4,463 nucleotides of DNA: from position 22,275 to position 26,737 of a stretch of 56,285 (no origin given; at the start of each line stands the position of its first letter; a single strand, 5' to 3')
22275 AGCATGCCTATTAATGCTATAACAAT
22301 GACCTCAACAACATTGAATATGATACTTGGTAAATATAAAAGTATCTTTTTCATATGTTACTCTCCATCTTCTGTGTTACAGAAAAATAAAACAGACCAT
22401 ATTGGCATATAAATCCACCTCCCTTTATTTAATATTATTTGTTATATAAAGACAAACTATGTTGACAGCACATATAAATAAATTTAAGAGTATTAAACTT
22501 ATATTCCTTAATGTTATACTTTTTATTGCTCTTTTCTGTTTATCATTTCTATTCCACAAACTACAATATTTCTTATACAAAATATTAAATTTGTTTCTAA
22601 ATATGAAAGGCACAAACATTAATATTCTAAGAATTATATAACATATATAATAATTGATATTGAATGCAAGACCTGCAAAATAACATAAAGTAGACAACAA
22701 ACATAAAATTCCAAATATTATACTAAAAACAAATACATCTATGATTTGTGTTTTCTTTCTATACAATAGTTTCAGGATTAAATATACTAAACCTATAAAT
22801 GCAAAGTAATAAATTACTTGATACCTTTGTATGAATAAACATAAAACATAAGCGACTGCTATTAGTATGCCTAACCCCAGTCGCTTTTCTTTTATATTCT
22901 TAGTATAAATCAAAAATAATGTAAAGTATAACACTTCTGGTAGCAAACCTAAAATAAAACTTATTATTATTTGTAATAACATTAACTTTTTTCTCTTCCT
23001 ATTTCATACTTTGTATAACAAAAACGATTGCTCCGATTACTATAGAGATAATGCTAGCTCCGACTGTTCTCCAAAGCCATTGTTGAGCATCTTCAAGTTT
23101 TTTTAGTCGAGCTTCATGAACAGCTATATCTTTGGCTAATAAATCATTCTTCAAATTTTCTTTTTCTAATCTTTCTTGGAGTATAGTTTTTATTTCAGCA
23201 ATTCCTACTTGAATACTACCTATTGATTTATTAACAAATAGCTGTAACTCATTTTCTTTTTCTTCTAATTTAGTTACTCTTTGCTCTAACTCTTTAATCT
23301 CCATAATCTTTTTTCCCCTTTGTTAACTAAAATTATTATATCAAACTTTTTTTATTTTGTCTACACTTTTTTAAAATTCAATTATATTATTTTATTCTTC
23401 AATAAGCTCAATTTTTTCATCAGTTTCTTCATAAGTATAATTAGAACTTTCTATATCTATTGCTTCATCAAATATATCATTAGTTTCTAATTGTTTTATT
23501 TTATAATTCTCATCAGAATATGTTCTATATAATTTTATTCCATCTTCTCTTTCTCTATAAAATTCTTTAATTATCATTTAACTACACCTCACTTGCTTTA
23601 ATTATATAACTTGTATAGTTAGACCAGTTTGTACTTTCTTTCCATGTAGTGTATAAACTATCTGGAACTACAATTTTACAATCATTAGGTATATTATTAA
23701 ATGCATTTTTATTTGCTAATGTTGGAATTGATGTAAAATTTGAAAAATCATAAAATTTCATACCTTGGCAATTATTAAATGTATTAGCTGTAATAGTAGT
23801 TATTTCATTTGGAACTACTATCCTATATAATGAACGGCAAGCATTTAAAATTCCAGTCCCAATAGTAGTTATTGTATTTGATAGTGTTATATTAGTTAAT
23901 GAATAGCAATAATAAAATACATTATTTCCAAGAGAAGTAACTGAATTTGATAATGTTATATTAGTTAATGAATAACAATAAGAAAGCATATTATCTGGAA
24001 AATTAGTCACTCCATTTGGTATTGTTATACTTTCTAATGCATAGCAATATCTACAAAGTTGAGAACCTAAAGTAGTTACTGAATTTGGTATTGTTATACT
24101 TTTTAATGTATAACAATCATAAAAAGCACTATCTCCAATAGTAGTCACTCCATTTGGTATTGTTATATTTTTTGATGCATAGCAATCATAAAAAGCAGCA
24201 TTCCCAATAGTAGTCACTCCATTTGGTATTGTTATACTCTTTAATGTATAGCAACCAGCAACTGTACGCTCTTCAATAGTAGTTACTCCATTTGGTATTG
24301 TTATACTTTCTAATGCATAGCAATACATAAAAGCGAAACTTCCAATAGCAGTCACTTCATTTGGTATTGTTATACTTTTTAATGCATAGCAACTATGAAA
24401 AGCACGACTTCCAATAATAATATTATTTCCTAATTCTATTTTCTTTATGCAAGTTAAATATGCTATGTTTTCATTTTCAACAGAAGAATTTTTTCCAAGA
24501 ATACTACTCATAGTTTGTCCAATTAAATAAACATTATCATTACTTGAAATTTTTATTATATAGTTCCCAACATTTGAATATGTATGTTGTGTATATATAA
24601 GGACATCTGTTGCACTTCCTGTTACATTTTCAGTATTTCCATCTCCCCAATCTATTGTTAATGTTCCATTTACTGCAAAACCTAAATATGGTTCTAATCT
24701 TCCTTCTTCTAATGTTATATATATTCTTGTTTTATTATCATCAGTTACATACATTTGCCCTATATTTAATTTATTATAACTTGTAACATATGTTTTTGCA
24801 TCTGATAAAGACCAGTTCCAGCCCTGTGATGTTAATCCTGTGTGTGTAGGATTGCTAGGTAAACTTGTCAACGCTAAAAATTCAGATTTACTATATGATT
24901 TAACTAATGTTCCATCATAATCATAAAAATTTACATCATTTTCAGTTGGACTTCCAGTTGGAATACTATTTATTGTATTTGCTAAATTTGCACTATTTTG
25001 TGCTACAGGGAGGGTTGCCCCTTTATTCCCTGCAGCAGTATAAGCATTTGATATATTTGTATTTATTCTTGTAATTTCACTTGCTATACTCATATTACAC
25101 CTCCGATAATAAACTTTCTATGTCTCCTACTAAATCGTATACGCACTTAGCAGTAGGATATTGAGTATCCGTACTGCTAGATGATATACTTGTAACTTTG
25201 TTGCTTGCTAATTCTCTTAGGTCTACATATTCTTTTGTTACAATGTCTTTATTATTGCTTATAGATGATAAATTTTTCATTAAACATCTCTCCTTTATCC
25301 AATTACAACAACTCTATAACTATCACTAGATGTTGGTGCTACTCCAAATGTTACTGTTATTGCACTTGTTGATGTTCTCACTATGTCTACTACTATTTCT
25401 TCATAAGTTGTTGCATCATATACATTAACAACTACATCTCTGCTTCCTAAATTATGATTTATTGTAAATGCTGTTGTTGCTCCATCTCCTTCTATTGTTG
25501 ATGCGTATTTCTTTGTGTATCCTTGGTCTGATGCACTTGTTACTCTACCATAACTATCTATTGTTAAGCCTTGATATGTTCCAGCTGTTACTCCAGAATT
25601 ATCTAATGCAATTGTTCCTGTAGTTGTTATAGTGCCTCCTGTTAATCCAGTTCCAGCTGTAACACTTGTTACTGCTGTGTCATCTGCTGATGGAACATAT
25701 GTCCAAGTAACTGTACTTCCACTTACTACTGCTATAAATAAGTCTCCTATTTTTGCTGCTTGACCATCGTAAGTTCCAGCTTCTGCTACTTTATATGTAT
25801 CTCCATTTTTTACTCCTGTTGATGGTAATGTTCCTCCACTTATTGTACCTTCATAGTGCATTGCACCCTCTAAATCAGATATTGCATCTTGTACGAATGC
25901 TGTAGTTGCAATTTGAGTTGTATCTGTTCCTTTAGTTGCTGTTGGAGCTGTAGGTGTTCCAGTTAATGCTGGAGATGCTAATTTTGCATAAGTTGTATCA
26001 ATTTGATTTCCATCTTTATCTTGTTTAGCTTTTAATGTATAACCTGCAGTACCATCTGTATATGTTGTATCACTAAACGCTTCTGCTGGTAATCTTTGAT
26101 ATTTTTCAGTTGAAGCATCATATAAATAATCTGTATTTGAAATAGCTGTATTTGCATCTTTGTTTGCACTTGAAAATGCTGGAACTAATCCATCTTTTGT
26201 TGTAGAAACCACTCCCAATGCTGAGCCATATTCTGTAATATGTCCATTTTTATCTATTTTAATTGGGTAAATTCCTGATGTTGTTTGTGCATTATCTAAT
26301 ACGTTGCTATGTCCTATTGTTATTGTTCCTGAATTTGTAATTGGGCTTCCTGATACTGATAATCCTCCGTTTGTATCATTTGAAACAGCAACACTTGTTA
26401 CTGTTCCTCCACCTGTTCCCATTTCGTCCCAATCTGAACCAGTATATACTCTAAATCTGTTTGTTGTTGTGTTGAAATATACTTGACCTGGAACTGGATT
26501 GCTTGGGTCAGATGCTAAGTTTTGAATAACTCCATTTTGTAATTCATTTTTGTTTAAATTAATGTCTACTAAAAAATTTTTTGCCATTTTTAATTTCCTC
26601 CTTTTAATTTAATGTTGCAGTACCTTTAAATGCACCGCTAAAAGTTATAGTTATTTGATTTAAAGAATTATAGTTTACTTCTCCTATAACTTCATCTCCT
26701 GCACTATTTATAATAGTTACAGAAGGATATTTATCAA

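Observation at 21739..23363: Self-contained cassette: XhlA-like, 6-TM protein, 16-aa Cys peptide, and an AgrB-like membrane domain fused to a sigma-r4-type HTH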

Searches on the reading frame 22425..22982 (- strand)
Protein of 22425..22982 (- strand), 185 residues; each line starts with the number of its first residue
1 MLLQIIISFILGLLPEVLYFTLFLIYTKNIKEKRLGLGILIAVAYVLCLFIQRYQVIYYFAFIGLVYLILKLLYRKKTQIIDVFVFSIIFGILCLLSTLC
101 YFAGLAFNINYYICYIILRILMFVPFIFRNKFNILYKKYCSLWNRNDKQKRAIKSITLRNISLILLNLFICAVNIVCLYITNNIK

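Call 3: search_protein_families(library=pfam, proteins=[window:22425-22982:-], max_evalue=1)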
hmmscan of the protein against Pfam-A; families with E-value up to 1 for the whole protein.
window:22425-22982:- (185 aa): 1 family
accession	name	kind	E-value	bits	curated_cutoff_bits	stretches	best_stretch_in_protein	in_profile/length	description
PF14163.11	SieB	-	0.012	15.6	26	2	86-156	4-75/147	Super-infection exclusion protein B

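Call 4: search_protein_families(library=phrogs, proteins=[window:22425-22982:-], max_evalue=0.1)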
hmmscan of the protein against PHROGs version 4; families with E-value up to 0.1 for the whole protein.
window:22425-22982:- (185 aa): 1 family
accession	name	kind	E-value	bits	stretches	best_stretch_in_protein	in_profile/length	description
phrog_4766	-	unknown function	0.031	15.9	1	80-131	12-63/73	-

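Call 5: search_protein_families(library=ncbifam, proteins=[window:22425-22982:-], max_evalue=1)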
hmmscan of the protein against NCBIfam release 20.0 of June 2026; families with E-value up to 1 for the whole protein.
window:22425-22982:- (185 aa): 1 family
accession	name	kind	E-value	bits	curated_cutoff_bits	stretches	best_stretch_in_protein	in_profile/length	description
TIGR04154.1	archaeo_STT3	subfamily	0.68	8.2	450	1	50-168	366-470/831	oligosaccharyl transferase, archaeosortase A system-associated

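Call 19: find_homologous_proteins(query=window:22425-22982:-, max_evalue=0.001)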
Query window:22425-22982:- (185 aa): 398 proteins with E <= 0.001 among 998 candidates; the best 120 are listed.
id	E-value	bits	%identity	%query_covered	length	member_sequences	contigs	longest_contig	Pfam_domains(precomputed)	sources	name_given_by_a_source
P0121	3.3e-106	371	100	100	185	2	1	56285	-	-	-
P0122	3.9e-90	319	84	100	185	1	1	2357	-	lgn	-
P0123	2.5e-70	254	71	97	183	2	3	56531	-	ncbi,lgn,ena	-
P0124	2.6e-70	254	73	96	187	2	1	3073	-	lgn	-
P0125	1.2e-66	242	66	97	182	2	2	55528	-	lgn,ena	-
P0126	2.1e-66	242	69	100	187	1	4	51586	-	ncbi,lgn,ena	-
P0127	2.2e-65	238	69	90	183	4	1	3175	-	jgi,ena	-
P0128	9.7e-64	233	67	86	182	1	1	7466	-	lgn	-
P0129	1.7e-63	232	67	90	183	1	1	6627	-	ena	-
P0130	8.1e-63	230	69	100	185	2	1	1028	-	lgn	-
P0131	2.3e-62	228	64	98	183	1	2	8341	-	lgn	-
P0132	3.0e-62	228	67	100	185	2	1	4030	-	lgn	-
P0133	3.1e-62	228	64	100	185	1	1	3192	-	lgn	-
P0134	1.0e-61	226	65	95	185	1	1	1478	-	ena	-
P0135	5.6e-61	224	60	100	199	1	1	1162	-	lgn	-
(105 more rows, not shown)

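Call 29: predict_structure(alignment_id=A3)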
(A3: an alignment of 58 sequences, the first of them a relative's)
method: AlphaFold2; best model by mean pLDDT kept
length: 185 residues; sequences in the alignment: 58
mean_pLDDT: 84.2   pTM: 0.75
mean pLDDT of the five models: 84.2, 83.0, 82.8, 80.9, 79.1
residues with pLDDT >= 90: 48; 70-90: 120; 50-70: 16; < 50: 1
segments of 3 or more residues with pLDDT < 50: none
pLDDT, mean of each block of 10 residues (from residue 1): 84 90 91 93 92 85 93 87 87 87 85 87 89 86 65 67 79 80 65
secondary structure, 60 per line:
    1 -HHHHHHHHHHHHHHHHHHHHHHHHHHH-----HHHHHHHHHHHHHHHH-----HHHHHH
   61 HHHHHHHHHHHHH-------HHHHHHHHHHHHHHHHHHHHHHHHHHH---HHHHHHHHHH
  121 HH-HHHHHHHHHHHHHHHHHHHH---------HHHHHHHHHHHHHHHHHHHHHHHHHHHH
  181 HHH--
elements in order: H2-28 H34-49 H55-73 H81-107 H111-122 H124-143 H153-183
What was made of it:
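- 22425..22982 (-): 6-TM membrane protein (185 aa), obligate partner of unknown function (candidate exporter, receptor or scaffold). AF2 pLDDT 84 (call 29).
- Checked: 6-TM gene at 22425-22982: 185 aa. AF2 gives seven helices, equivalent to six membrane spans plus one amphipathic helix, with pLDDT 84 (call 29).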

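Call 32: fold_search(model_id=the predicted structure, library=pdb)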
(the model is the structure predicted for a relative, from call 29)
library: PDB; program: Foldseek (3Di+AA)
matches with E <= 10: 3; with E <= 0.001: 0
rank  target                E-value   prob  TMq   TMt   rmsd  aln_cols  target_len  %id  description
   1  9jxf_A                7.0e+00  0.04  0.20  0.10  15.2       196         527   12  Cryo-EM structure of apo human XPR1, class 2, with asymmetrically dimerized SPX domains (released 2025-08-27)
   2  4q2g_B                7.8e+00  0.05  0.27  0.21  20.3       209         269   15  CRYSTAL STRUCTURE OF AN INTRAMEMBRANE CDP-DAG SYNTHETASE CENTRAL FOR PHOSPHOLIPID BIOSYNTHESIS (S200C/S223C, inactive  (released 2014-07-02)
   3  1qlb_C                7.8e+00  0.03  0.20  0.15  16.0       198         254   12  respiratory complex II-like fumarate reductase from Wolinella succinogenes (released 1999-11-29)

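Call 37: find_related_loci(query=A3, collection=viral_contigs, flank=2500)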
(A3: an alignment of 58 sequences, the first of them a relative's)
Query A3 (185 aa) in viral_contigs; peptide patterns used: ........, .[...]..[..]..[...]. (x = any residue, [..] = any of these).
177 stretches matched a pattern; 26 encode a relative of the query (tblastn E <= 1e-3); 26 distinct loci.
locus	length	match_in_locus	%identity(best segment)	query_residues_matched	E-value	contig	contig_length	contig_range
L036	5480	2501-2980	60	6-167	1e-55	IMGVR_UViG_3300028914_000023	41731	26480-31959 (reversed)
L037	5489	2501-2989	59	6-168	8e-51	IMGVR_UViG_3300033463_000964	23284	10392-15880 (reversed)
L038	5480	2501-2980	57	15-174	3e-49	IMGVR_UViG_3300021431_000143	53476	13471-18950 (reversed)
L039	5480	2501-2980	57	15-174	3e-49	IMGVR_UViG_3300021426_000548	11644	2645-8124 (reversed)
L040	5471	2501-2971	60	6-164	2e-48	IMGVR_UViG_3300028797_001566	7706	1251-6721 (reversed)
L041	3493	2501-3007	45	15-185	1e-39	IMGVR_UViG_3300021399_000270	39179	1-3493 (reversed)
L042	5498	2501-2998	44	3-176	2e-35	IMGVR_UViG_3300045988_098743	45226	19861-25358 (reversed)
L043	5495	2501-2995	59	6-170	3e-44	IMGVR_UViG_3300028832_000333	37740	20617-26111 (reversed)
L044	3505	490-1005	40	10-181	2e-29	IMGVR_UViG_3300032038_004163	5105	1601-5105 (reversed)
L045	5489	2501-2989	41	16-179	1e-28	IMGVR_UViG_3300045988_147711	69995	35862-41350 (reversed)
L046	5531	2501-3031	43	2-179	2e-28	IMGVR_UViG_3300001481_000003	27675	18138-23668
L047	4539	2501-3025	38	6-179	3e-28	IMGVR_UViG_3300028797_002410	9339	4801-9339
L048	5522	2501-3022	45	9-182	8e-28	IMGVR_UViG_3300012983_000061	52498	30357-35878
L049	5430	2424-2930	37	6-174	2e-26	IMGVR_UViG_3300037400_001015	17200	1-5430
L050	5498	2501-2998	41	10-175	8e-26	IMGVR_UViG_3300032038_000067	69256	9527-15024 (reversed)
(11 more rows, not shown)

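Call 43: search_protein_representatives(alignment_id=A3)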
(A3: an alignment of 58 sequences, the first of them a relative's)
Query: 58 sequences, 184 profile positions. Proteins with E-value up to 0.001 (for the whole library): 202; up to 1e-10: 133; up to 1e-30: 36. The best 150 are listed.
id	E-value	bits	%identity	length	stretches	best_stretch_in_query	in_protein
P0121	5.3e-76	270.8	-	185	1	2-183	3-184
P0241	6.0e-71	254.3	-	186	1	2-181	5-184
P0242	3.3e-54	199.8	-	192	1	3-183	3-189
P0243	1.6e-49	184.5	-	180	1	7-181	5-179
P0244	1.1e-48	181.8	-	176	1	2-182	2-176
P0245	1.6e-46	174.7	-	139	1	2-141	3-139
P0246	2.4e-46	174.1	-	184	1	3-182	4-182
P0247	9.4e-46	172.2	-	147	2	68-183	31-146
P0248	3.9e-45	170.2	-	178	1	2-181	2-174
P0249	8.9e-45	169.0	-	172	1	6-179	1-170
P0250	2.4e-44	167.6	-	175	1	6-180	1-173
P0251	1.4e-43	165.2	-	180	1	5-181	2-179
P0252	6.6e-43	162.9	-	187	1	2-183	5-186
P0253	5.7e-42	159.9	-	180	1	2-179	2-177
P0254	1.3e-41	158.7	-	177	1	5-179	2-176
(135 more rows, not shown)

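Call 85: search_solved_structures(query=A5, max_evalue=10)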
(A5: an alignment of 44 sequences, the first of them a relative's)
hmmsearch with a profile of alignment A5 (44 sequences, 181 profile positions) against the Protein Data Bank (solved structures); distinct sequences matched with E-value up to 10: 0.

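Call 86: search_protein_families(library=padloc, proteins=[window:22425-22982:-], max_evalue=0.1)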
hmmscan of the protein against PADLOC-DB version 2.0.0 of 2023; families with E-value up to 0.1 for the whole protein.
window:22425-22982:- (185 aa): 0 families

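Call 89: fold_search(model_id=the predicted structure, library=viral)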
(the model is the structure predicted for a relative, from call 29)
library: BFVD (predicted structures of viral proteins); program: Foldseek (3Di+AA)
matches with E <= 10: 10; with E <= 0.001: 0
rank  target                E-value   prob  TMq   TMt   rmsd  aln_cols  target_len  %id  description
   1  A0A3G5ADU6            4.4e+00  0.08  0.21  0.25  14.3       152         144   14  Transmembrane protein [Hyperionvirus sp.]
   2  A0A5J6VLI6            5.9e+00  0.04  0.24  0.25  13.3       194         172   16  Uncharacterized protein [Megaviridae environmental sample]
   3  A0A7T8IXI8            5.9e+00  0.03  0.20  0.17  21.6       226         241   17  (no name in the UniProt tables at hand)
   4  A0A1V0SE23            7.2e+00  0.05  0.17  0.24  16.4       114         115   18  Uncharacterized protein [Indivirus ILV1]
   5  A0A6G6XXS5            7.2e+00  0.03  0.16  0.22  10.4       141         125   16  (no name in the UniProt tables at hand)
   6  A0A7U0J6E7            8.3e+00  0.03  0.22  0.24  15.7       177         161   15  (no name in the UniProt tables at hand)
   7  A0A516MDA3            8.7e+00  0.08  0.31  0.24  11.2       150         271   12  (no name in the UniProt tables at hand)
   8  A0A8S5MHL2            8.7e+00  0.06  0.21  0.33  13.1       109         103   21  Uncharacterized protein [Myoviridae sp. ct9Ns12]
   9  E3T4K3                9.6e+00  0.06  0.33  0.28   7.0       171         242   22  Uncharacterized protein [Cafeteria roenbergensis virus (strain BV-PW1)]
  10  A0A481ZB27            9.6e+00  0.02  0.14  0.17  17.9       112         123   15  Uncharacterized protein [Pithovirus LCPAC401]
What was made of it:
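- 22425..22982 (-): No Pfam, PHROG, NCBIfam or PADLOC family (calls 3-5, 86), no PDB or BFVD fold match (calls 32, 89) and no PDB sequence match (call 85).
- Tried and rejected: There is no PDB or BFVD fold match (calls 32, 89), no PDB sequence match (call 85) and no Pfam, PHROG, NCBIfam or PADLOC family (calls 3-5, 86).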

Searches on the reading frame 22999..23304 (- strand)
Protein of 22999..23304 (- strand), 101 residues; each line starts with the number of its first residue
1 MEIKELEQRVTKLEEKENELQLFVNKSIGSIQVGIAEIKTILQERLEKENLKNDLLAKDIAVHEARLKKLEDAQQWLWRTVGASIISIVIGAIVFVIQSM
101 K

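Call 3: search_protein_families(library=pfam, proteins=[window:22999-23304:-], max_evalue=1)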
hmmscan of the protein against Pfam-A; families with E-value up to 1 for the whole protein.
window:22999-23304:- (101 aa): 3 families
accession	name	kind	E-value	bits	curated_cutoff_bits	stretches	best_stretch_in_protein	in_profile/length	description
PF10779.14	XhlA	-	7.1e-09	36.2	34.7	1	42-93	16-67/67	Haemolysin XhlA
PF19893.4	DUF6366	-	0.056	14.3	27.2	1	43-97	12-68/69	Family of unknown function (DUF6366)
PF02998.19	Lentiviral_Tat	-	0.16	12.5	27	1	62-86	48-72/86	Lentiviral Tat protein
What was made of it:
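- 22999..23304 (-): XhlA-like gene, co-transcribed here but not part of the conserved core. Pfam XhlA 7e-9, 36.2 bits against a cut-off of 34.7 (call 3).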

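Call 4: search_protein_families(library=phrogs, proteins=[window:22999-23304:-], max_evalue=0.1)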
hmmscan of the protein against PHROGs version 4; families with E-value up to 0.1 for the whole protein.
window:22999-23304:- (101 aa): 11 families
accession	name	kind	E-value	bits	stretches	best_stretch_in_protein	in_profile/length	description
phrog_689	-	lysis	3.1e-07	31.5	1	2-97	10-85/91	holin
phrog_937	-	other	3.2e-05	25.3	1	1-96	4-109/115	hemolysin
phrog_1193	-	other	5.6e-05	24.1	1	42-95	18-72/76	hemolysin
phrog_5225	-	unknown function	0.0056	18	1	24-99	12-88/92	-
phrog_16546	-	unknown function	0.0061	17.9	1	5-64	3-58/86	-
phrog_11589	-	head and packaging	0.0085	15.6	1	36-90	34-88/495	major head protein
phrog_9004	-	unknown function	0.024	16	0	17-53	44-80/108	-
phrog_6880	-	other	0.033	13.4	1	2-94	338-434/604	translation elongation factor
phrog_22727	-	unknown function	0.056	14.2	1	4-50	6-52/268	-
phrog_22648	-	unknown function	0.078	13.7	0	31-96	107-170/203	-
phrog_5433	-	unknown function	0.081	13.9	0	56-76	8-28/123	-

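Call 5: search_protein_families(library=ncbifam, proteins=[window:22999-23304:-], max_evalue=1)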
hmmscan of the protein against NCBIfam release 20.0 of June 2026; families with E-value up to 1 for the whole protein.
window:22999-23304:- (101 aa): 3 families
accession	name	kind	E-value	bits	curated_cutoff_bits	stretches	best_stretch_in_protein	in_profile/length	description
NF033928.1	alph_xenorhab_A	subfamily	0.0022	17.4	125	1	5-94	137-224/339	alpha-xenorhabdolysin family binary toxin subunit A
TIGR04211.1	SH3_and_anchor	equivalog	0.0081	15.8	65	1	2-98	95-188/198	TIGR04211 family SH3 domain-containing protein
NF002381.0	PRK01388.1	subfamily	0.013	14.4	414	1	10-93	43-125/405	arginine deiminase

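Call 86: search_protein_families(library=padloc, proteins=[window:22999-23304:-], max_evalue=0.1)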
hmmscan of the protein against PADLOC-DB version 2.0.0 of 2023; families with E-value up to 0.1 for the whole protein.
window:22999-23304:- (101 aa): 1 family
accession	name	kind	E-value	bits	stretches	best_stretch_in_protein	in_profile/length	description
PDLC03843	LeoC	-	0.0026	15.9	1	4-97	113-202/207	-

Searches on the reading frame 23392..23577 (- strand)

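Call 3: search_protein_families(library=pfam, proteins=[window:23392-23577:-], max_evalue=1)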
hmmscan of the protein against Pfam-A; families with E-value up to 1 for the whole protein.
window:23392-23577:- (61 aa): 0 families

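Call 4: search_protein_families(library=phrogs, proteins=[window:23392-23577:-], max_evalue=0.1)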
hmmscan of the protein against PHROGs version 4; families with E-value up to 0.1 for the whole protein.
window:23392-23577:- (61 aa): 1 family
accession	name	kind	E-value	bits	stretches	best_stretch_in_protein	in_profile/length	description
phrog_25288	-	unknown function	0.038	14.6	1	2-60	172-229/234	-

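Call 5: search_protein_families(library=ncbifam, proteins=[window:23392-23577:-], max_evalue=1)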
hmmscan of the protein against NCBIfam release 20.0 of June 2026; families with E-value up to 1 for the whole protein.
window:23392-23577:- (61 aa): 0 families

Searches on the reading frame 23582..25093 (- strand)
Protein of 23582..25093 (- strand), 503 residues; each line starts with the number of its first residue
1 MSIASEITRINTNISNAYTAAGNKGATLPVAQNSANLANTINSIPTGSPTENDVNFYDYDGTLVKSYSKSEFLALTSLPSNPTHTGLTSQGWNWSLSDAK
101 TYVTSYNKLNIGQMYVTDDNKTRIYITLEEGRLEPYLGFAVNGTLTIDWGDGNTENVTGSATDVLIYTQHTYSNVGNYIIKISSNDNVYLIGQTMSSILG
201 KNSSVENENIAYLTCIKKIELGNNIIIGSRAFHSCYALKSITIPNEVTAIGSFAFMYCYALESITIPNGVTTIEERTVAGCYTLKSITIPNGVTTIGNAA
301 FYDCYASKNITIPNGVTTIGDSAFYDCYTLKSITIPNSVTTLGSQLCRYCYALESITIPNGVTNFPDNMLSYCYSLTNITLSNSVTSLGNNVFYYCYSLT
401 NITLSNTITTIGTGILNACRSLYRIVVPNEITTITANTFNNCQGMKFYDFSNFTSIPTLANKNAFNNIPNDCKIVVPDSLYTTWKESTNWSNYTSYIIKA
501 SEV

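Call 33: search_protein_families(library=phrogs, proteins=[window:23582-25093:-], max_evalue=0.001)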
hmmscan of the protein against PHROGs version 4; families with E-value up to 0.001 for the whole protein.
window:23582-25093:- (503 aa): 3 families
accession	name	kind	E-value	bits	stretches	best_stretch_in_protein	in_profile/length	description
phrog_35892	-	unknown function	8.2e-51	173.7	2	201-344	541-685/1181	-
phrog_18805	-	unknown function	7e-37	128.3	2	262-408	259-409/457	-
phrog_28869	-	unknown function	6.4e-05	24.1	0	305-351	20-66/105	-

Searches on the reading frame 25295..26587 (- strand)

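Call 33: search_protein_families(library=phrogs, proteins=[window:25295-26587:-], max_evalue=0.001)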
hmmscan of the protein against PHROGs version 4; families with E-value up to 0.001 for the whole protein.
window:25295-26587:- (430 aa): 15 families
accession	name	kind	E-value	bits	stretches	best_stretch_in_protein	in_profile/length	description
phrog_8309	-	unknown function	1.7e-30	107.3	2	4-77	2-75/312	-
phrog_38707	-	unknown function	1.6e-27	97.5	2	4-59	2-57/675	-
phrog_16122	-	head and packaging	1.2e-13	51.8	1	311-419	400-514/526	virion structural protein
phrog_2631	-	tail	2.6e-13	50.5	1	127-241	271-386/644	tail fiber protein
phrog_454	-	tail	3.8e-11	42.8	1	201-240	360-399/1376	tail fiber protein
phrog_7032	-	tail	4.6e-11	42.5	1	171-241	223-291/866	tail fiber protein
phrog_2647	-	head and packaging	1.7e-09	38.2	1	261-429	186-335/336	head decoration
phrog_4209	-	tail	7.9e-08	32.7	1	199-338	108-244/406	tail fiber protein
phrog_5181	-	unknown function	9.7e-07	28.4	1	291-377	147-231/763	-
phrog_9625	-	unknown function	1e-06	27.6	1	199-327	864-986/1586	-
phrog_2824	-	head and packaging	2.8e-06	26.6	1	294-430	1031-1151/1151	virion structural protein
phrog_27448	-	unknown function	3.9e-06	27.8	1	359-430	126-195/195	-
phrog_28908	-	unknown function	8.5e-06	25.4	1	297-357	570-630/742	-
phrog_1325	-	unknown function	1.5e-05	25.6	1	23-72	48-100/334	-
phrog_38759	-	unknown function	3.1e-05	23.6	0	197-239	164-206/920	-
